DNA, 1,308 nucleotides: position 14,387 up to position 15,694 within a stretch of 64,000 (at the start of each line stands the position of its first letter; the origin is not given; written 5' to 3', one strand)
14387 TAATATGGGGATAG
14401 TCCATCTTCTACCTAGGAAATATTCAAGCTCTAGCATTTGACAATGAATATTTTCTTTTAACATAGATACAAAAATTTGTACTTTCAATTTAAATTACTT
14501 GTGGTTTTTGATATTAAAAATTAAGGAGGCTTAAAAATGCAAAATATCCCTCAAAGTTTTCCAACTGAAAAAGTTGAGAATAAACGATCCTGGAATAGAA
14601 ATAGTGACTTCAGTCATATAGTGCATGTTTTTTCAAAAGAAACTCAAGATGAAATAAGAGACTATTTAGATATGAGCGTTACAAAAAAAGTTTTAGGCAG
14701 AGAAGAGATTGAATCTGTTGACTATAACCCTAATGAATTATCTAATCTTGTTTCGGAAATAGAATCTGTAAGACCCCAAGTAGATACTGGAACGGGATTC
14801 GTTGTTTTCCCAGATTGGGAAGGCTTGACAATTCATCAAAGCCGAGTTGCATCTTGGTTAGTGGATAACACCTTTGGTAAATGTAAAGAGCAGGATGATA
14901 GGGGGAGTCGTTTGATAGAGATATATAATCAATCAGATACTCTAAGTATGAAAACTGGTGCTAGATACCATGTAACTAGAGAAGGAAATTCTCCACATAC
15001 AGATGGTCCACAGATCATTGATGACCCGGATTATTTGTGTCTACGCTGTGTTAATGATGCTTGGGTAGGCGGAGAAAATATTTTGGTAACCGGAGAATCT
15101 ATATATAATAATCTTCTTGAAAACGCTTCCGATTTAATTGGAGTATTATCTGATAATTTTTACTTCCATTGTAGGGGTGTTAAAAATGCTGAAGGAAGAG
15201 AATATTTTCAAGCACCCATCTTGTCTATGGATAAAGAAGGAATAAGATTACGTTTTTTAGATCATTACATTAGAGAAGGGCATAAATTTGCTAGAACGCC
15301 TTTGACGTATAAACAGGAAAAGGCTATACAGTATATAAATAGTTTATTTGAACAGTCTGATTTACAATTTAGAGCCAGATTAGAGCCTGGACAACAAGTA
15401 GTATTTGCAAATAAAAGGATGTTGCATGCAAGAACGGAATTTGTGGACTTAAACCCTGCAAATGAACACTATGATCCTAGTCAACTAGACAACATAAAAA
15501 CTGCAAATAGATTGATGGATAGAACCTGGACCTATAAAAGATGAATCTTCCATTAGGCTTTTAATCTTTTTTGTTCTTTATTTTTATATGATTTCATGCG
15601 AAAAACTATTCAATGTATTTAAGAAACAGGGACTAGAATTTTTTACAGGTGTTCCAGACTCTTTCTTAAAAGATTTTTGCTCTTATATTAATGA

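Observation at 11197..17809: Compact phosphonate biosynthetic cluster with a Fom1-type cytidylyltransferase-PepM fusion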

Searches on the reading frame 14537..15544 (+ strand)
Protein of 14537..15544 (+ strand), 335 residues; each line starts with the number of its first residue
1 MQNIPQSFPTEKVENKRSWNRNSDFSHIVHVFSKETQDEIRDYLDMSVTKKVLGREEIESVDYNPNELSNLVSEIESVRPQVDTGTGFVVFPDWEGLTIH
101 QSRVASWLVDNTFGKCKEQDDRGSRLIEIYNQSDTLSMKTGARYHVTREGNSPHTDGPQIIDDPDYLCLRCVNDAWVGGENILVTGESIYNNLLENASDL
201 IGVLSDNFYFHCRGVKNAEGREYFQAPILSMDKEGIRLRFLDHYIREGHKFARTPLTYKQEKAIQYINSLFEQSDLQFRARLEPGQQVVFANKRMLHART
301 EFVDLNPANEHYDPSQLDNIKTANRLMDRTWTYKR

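Call 3: search_protein_families(library=pfam, proteins=[window:14537-15544:+], max_evalue=0.01)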
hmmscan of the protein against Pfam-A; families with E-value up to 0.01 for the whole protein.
window:14537-15544:+ (335 aa): 2 families
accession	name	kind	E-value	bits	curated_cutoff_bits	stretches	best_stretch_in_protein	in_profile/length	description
PF02668.22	TauD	-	8.9e-20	72.1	27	1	82-302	33-255/267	Taurine catabolism dioxygenase TauD, TfdA family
PF08943.16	CsiD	-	0.0046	16.7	27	1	154-304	140-279/294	CsiD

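Call 4: search_protein_families(library=ncbifam, proteins=[window:14537-15544:+], max_evalue=0.01)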
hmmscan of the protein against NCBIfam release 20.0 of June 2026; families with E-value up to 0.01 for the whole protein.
window:14537-15544:+ (335 aa): 4 families
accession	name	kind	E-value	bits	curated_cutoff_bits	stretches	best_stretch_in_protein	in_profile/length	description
TIGR02409.1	carnitine_bodg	equivalog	2.2e-14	53.3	414.75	1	150-304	186-340/366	gamma-butyrobetaine dioxygenase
NF049936.1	TriMthamethphnDioxTmpA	equivalog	7.4e-14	51.3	400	1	147-302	181-336/366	2-trimethylaminoethylphosphonate dioxygenase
TIGR02410.1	carnitine_TMLD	equivalog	3.3e-10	40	268.3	1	147-303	175-338/362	trimethyllysine dioxygenase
NF002814.1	PRK02963.1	equivalog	0.0063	15.7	333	1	154-304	156-295/311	glutarate dioxygenase GlaH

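Call 13: search_solved_structures(query=window:14537-15544:+, max_evalue=0.01, show_alignments=2)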
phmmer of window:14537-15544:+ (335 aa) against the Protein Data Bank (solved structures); distinct sequences matched with E-value up to 0.01: 7.
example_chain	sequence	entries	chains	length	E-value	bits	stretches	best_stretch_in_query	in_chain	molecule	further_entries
5eqn_A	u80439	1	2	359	3.6e-10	42.5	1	81-304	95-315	FrbJ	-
4bg1_A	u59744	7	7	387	8e-07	31.5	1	151-315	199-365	GAMMA-BUTYROBETAINE DIOXYGENASE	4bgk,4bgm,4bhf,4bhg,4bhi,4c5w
3ms5_A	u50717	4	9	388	8e-07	31.5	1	151-315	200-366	Gamma-butyrobetaine dioxygenase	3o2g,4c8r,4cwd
3n6w_A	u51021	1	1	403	8.8e-07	31.4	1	151-315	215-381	Gamma-butyrobetaine dioxygenase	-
7n7v_A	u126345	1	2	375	7.5e-06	28.3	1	157-309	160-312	Predicted hydroxylase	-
6npb_A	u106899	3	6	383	1.4e-05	27.4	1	147-301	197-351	TmpA, 2-trimethylaminoethylphosphonate hydroxylase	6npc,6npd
9j0j_A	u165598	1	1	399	0.0012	21.1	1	153-303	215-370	Fe/2OG-dependent oxygenase DfmD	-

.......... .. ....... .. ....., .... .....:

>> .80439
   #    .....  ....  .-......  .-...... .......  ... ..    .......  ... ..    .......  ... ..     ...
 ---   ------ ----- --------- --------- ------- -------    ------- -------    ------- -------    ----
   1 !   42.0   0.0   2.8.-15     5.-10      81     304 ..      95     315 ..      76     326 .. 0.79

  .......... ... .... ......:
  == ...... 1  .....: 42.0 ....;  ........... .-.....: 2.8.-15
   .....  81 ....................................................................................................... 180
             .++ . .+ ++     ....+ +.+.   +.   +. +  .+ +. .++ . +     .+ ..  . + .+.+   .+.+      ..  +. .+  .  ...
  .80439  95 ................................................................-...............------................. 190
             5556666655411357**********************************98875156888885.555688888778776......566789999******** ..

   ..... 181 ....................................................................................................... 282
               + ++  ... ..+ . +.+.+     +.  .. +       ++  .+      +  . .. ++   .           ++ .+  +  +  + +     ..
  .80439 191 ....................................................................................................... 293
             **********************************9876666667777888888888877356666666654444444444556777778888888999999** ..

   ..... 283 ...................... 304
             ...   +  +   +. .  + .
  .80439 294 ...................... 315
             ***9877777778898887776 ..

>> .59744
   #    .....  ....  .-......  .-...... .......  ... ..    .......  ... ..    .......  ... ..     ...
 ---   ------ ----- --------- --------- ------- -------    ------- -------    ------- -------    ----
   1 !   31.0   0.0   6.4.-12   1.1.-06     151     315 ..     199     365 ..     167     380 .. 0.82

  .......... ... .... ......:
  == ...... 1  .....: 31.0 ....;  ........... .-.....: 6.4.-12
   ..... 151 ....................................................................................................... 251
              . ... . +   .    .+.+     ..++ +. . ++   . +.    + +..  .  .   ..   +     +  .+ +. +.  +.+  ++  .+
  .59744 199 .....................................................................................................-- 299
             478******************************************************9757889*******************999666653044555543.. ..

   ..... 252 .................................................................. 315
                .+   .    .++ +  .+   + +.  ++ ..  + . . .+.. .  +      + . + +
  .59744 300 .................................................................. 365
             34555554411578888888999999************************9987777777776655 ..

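Call 34: find_homologous_proteins(query=window:14537-15544:+, max_evalue=0.00001)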
Query window:14537-15544:+ (335 aa): 28 proteins with E <= 0.00001 among 560 candidates.
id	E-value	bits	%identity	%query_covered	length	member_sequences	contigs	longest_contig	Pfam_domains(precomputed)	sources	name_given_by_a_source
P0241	6.8e-229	776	100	100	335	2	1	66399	PF02668.23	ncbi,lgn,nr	ncbi:TauD/TfdA family dioxygenase [Candidatus Woesearchaeota archaeon]|nr:TauD/TfdA family dioxygena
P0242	1.4e-182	624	79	100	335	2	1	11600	PF02668.23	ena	-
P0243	1.1e-152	526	70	99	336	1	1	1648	PF02668.23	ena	-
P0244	1.9e-152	525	67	99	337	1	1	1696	PF02668.23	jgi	-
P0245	2.2e-151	522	68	100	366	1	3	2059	PF02668.23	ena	-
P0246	1.7e-150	519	67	99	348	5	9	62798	PF02668.23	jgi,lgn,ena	-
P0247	1.7e-149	515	65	99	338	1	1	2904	PF02668.23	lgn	-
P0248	3.0e-149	515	66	100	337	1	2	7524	PF02668.23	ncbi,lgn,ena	-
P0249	7.2e-149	513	67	99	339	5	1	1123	PF02668.23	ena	-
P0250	4.8e-147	507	66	99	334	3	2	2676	PF02668.23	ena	-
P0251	2.2e-146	505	66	99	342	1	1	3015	PF02668.23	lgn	-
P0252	4.7e-145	501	65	100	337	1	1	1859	PF02668.23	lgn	-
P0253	7.3e-143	494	66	99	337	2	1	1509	PF02668.23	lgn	-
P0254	8.6e-142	490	64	100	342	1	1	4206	PF02668.23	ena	-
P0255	4.3e-136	471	60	98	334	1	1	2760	PF02668.23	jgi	jgi:alpha-ketoglutarate-dependent taurine dioxygenase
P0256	2.0e-132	459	60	99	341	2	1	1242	PF02668.23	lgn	-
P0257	1.9e-124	433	58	98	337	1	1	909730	PF02668.23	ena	-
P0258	3.5e-124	432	58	100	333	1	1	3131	PF02668.23,PF08943.17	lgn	-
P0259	2.7e-117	410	56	99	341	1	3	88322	PF02668.23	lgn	-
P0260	3.8e-37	146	34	79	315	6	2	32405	PF02668.23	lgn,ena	-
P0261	4.3e-37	146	33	79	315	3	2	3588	PF02668.23,PF08943.17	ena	-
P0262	6.0e-36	142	31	93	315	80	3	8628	PF02668.23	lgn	-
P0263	1.1e-35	141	32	93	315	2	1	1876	PF02668.23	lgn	-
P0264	1.3e-35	141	32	93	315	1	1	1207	PF02668.23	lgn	-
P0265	1.4e-35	141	32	93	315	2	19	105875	PF02668.23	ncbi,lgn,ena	-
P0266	8.7e-34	135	30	93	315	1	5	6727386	PF02668.23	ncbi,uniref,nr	ncbi:hypothetical protein BLL37_00035 [Pseudomonas azotoformans]|uniref:TauD/TfdA-like domain-contai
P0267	3.8e-6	44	24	65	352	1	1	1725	PF02668.23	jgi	-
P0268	5.3e-6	44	28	54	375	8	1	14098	PF02668.23,PF06155.18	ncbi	-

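Call 35: find_encoding_contigs(protein=P0246, flank=10000, max_places=2)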
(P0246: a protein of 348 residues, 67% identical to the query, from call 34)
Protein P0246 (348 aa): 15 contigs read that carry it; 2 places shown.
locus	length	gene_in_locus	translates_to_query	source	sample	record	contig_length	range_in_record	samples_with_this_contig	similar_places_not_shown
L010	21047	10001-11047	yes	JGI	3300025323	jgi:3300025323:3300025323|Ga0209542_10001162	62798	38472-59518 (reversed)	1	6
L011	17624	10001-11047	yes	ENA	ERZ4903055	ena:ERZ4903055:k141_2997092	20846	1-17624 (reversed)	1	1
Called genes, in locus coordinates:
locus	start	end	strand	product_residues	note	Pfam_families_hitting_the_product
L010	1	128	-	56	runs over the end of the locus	-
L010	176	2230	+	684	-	PF00164:Ribosom_S12_S23, PF14890:Intein_splicing, PF00164:Ribosom_S12_S23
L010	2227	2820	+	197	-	PF00177:Ribosomal_S7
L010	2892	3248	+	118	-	-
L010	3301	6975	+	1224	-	PF14890:Intein_splicing, PF22042:EF-G_D2 (faint), PF14528:LAGLIDADG_3, PF00009:GTP_EFTU, PF03144:GTP_EFTU_D2, PF14492:EFG_III, PF03764:EFG_IV, PF00679:EFG_C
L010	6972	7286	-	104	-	-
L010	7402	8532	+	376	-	-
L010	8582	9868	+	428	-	PF00009:GTP_EFTU, PF01926:MMR_HSR1 (faint), PF03144:GTP_EFTU_D2, PF03143:GTP_EFTU_D3, PF22594:GTP-eEF1A_C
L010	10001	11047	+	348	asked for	PF02668:TauD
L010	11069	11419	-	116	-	PF01638:HxlR, PF13601:HTH_34 (weak)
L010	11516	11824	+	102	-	PF00338:Ribosomal_S10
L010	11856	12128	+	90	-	-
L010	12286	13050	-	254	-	-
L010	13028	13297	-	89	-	-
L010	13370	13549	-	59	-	-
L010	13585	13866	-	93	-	PF01866:Diphthamide_syn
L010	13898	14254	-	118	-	-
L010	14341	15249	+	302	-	PF04014:MazE_antitoxin (weak)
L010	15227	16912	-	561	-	-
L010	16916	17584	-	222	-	-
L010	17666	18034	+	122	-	-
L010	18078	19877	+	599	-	-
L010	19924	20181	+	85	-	PF01247:Ribosomal_L35Ae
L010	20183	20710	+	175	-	PF00252:Ribosomal_L16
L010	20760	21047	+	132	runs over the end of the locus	-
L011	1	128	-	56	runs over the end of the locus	-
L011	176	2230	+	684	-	PF00164:Ribosom_S12_S23, PF14890:Intein_splicing, PF00164:Ribosom_S12_S23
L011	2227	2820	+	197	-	PF00177:Ribosomal_S7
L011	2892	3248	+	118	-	-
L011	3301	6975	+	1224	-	PF14890:Intein_splicing, PF22042:EF-G_D2 (faint), PF14528:LAGLIDADG_3, PF00009:GTP_EFTU, PF03144:GTP_EFTU_D2, PF14492:EFG_III, PF03764:EFG_IV, PF00679:EFG_C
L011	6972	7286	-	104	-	-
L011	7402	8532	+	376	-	-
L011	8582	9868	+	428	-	PF00009:GTP_EFTU, PF01926:MMR_HSR1 (faint), PF03144:GTP_EFTU_D2, PF03143:GTP_EFTU_D3, PF22594:GTP-eEF1A_C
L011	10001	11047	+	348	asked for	PF02668:TauD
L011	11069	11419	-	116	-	PF01638:HxlR, PF13601:HTH_34 (weak)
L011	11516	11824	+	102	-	PF00338:Ribosomal_S10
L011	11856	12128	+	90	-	-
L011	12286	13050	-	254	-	-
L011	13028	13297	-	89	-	-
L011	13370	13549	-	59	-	-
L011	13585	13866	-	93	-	PF01866:Diphthamide_syn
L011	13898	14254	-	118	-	-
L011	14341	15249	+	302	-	PF04014:MazE_antitoxin (weak)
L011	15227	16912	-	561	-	-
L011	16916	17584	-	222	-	-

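Call 36: find_encoding_contigs(protein=P0259, flank=10000, max_places=1)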
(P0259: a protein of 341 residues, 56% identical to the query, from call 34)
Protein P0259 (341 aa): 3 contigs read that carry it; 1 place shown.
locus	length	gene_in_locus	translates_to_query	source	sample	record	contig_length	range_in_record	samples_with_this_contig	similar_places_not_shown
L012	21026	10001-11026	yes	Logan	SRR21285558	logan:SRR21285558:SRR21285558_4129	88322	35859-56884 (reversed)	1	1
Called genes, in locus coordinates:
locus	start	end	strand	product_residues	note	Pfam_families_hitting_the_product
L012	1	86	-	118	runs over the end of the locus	PF01336:tRNA_anti-codon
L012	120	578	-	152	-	PF02643:DUF192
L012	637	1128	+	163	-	PF00383:dCMP_cyt_deam_1, PF14437:MafB19-deam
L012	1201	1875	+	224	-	PF04055:Radical_SAM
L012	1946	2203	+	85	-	PF05239:PRC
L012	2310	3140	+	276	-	PF00483:NTP_transferase, PF12804:NTP_transf_3 (weak)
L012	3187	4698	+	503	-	PF01943:Polysacc_synt, PF13440:Polysacc_synt_3, PF03023:MurJ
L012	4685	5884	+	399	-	-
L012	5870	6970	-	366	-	PF13439:Glyco_transf_4, PF00534:Glycos_transf_1, PF13692:Glyco_trans_1_4, PF13524:Glyco_trans_1_2 (weak)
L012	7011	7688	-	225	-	PF05711:TylF, PF13578:Methyltransf_24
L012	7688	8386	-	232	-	PF05711:TylF, PF13578:Methyltransf_24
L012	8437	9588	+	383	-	PF00465:Fe-ADH, PF13685:Fe-ADH_2, PF25137:ADH_Fe_C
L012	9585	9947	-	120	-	PF01638:HxlR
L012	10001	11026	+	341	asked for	PF02668:TauD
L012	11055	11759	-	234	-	PF00483:NTP_transferase, PF12804:NTP_transf_3, PF20202:DUF6564 (weak)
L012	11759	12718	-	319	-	PF02668:TauD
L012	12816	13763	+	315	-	-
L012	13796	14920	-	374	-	PF02776:TPP_enzyme_N, PF02775:TPP_enzyme_C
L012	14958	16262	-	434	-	PF01467:CTP_transf_like, PF13714:PEP_mutase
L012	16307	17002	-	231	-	PF01066:CDP-OH_P_transf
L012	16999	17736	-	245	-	PF13489:Methyltransf_23, PF13847:Methyltransf_31, PF08241:Methyltransf_11, PF08242:Methyltransf_12, PF13649:Methyltransf_25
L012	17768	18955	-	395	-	PF00465:Fe-ADH (weak), PF13685:Fe-ADH_2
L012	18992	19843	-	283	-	PF00459:Inositol_P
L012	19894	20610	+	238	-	-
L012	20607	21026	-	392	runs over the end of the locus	PF02502:LacAB_rpiB, PF00834:Ribul_P_3_epim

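Call 37: find_encoding_contigs(protein=P0242, flank=10000, max_places=1)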
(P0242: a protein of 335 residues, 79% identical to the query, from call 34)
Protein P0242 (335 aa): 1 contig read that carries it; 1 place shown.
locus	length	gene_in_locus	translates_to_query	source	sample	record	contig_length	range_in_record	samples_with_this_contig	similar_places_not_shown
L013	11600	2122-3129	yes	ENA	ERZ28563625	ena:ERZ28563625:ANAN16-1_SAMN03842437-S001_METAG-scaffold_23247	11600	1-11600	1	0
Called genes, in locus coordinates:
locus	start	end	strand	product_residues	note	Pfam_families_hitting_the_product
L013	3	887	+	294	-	?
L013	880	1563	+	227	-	PF00483:NTP_transferase, PF12804:NTP_transf_3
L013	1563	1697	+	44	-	-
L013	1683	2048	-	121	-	PF01638:HxlR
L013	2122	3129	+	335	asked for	PF02668:TauD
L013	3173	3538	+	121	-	-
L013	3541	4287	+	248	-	PF02775:TPP_enzyme_C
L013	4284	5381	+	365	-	PF00465:Fe-ADH, PF13685:Fe-ADH_2, PF25137:ADH_Fe_C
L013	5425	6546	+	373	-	PF13439:Glyco_transf_4, PF00534:Glycos_transf_1, PF13692:Glyco_trans_1_4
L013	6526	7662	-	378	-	PF04055:Radical_SAM, PF13186:SPASM (weak)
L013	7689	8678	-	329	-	PF01073:3Beta_HSD, PF01370:Epimerase, PF02719:Polysacc_synt_2, PF04321:RmlD_sub_bind, PF05368:NmrA, PF13460:NAD_binding_10, PF16363:GDP_Man_Dehyd, PF07993:NAD_binding_4, +1 more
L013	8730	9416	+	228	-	PF00535:Glycos_transf_2, PF13641:Glyco_tranf_2_3 (faint)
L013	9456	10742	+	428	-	PF08421:Methyltransf_13, PF13489:Methyltransf_23, PF13847:Methyltransf_31 (weak), PF08241:Methyltransf_11, PF08242:Methyltransf_12 (weak), PF13649:Methyltransf_25 (weak), PF08484:Methyltransf_14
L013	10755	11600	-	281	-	?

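Call 60: find_encoding_contigs(protein=P0266, flank=10000, max_places=1)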
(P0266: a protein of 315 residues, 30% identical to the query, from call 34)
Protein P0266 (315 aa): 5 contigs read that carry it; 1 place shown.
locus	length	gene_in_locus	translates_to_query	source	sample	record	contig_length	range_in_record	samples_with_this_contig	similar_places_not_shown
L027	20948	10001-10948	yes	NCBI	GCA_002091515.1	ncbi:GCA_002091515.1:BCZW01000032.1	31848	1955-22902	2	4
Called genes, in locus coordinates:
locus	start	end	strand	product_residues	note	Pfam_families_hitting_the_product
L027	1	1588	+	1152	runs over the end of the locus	PF04257:RecC_N, PF27451:RecC_4th, PF17946:RecC_C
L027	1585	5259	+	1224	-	PF00580:UvrD-helicase, PF13245:AAA_19, PF00580:UvrD-helicase, PF13361:UvrD_C, PF13538:UvrD_C_2 (faint)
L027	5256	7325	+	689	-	PF21185:RecD_N, PF13086:AAA_11 (weak), PF13604:AAA_30, PF05127:NAT10_TcmA_helicase, PF13245:AAA_19, PF13401:AAA_22 (weak), PF18335:SH3_13, PF13538:UvrD_C_2, +1 more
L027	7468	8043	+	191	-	PF13689:DUF4154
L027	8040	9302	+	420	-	PF17152:CHASE8, PF00672:HAMP (weak), PF00990:GGDEF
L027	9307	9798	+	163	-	PF00691:OmpA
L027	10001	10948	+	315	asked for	PF02668:TauD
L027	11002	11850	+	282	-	PF00892:EamA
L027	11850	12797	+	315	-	PF00126:HTH_1, PF03466:LysR_substrate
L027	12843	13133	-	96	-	PF11275:DUF3077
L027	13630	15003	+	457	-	PF00589:Phage_integrase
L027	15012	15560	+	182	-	-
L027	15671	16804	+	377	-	PF04326:SLFN_AlbA_2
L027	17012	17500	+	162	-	-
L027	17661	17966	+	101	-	-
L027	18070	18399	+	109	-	-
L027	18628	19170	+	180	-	PF04383:KilA-N (weak)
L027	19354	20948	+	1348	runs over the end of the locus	PF01464:SLT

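Call 62: search_protein_families(library=ncbifam, proteins=[L012:12816-13763:+], max_evalue=1e-12)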
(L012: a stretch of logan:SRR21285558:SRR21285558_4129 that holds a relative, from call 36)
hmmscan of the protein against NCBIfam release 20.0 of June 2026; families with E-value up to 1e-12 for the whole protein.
L012:12816-13763:+ (315 aa): 0 families

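Call 66: search_protein_families(library=pfam, proteins=[L012:12816-13763:+], max_evalue=0.001)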
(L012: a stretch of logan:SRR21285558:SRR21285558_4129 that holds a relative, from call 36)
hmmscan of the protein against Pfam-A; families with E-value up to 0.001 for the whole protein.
L012:12816-13763:+ (315 aa): 0 families

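Call 74: search_protein_representatives(protein=window:14537-15544:+)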
Query: 335 residues. Proteins with E-value up to 0.001 (for the whole library): 1208; up to 1e-10: 318; up to 1e-30: 20. The best 150 are listed.
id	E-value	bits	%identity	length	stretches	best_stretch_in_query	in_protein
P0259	8.5e-118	409.5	56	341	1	4-335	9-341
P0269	6.9e-48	179.7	37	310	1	17-332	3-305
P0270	8.9e-43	162.9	33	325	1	30-335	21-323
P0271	5.4e-37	143.9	33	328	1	52-331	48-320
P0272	9.8e-37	143.0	33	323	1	30-332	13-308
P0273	1.0e-35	139.7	30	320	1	29-332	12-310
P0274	2.1e-35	138.6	32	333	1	18-334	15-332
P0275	4.6e-35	137.5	29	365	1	9-332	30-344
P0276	5.3e-34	134.0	34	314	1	63-331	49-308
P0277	8.0e-33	130.2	31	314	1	64-309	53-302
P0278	1.3e-32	129.5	36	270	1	70-306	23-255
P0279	1.4e-32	129.3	37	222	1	109-335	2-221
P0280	1.9e-32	128.9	35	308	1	71-306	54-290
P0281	2.8e-32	128.4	33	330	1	84-331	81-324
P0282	4.1e-32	127.8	35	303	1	74-332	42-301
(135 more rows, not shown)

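Call 81: find_related_loci(query=A2, collection=metagenome_contigs, flank=10000)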
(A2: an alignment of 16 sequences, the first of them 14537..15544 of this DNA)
Query A2 (335 aa) in metagenome_contigs; peptide patterns used: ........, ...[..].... (x = any residue, [..] = any of these).
143 stretches matched a pattern; 5 encode a relative of the query (tblastn E <= 1e-3); 5 distinct loci.
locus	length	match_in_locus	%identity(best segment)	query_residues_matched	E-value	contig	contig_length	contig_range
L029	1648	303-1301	70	3-335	1e-175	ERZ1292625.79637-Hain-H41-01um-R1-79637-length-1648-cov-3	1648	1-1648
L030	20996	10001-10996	67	4-335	5e-159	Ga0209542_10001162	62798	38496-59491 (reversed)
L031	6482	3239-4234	67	4-335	5e-157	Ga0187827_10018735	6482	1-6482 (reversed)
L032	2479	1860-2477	61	2-207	3e-89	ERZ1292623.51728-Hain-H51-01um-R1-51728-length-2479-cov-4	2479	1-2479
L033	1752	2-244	94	255-335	1e-48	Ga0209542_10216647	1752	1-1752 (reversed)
